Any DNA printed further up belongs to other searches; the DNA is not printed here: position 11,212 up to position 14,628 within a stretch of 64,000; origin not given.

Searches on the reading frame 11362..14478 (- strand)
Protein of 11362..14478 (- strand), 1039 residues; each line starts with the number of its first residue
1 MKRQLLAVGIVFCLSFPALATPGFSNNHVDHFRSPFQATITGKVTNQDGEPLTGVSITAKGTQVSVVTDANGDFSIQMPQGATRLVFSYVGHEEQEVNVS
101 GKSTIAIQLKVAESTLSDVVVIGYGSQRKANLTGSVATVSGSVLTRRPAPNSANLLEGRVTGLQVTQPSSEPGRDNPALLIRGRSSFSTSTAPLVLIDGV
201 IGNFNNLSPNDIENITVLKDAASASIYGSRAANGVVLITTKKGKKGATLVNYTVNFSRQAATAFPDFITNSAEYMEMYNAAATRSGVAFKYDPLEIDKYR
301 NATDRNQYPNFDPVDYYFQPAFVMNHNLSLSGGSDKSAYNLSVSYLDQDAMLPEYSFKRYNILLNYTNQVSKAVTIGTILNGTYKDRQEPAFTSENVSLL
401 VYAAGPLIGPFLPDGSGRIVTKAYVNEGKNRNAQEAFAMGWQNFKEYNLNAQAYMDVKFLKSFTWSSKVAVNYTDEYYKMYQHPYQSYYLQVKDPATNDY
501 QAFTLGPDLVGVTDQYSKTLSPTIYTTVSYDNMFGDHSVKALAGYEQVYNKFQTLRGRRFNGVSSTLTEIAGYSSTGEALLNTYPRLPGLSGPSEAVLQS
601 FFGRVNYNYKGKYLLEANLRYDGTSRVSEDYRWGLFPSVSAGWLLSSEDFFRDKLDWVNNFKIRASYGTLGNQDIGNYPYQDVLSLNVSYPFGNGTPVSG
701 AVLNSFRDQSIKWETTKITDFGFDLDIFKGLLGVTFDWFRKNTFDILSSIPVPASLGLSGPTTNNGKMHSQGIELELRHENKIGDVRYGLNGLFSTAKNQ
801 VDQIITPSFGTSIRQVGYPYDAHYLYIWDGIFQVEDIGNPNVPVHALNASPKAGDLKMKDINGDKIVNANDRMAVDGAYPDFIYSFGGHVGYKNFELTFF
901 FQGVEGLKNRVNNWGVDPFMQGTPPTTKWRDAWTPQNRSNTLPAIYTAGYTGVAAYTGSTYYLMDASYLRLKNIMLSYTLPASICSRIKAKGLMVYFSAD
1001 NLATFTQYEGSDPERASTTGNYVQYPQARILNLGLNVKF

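Call 10: search_protein_families(library=pfam, proteins=[window:11362-14478:-])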
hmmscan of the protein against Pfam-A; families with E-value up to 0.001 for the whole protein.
window:11362-14478:- (1039 aa): 5 families
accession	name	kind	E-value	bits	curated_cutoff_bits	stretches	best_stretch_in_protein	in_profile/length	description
PF13715.12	CarbopepD_reg_2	-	1.6e-17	63.8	32.2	1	40-121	1-88/88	CarboxypepD_reg-like domain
PF07715.20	Plug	-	1.8e-17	64.3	23.9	1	129-235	2-107/107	TonB-dependent Receptor Plug Domain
PF13620.12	CarboxypepD_reg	-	1.2e-13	51.6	32.3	1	39-107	1-79/82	Carboxypeptidase regulatory-like domain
PF23591.1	CILP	-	4.1e-05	23.9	27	1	37-98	4-65/90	Cartilage intermediate layer protein 1-like domain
PF15976.11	CooC_C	-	6.8e-05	23.3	29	1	39-92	18-69/93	CS1-pili formation C-terminal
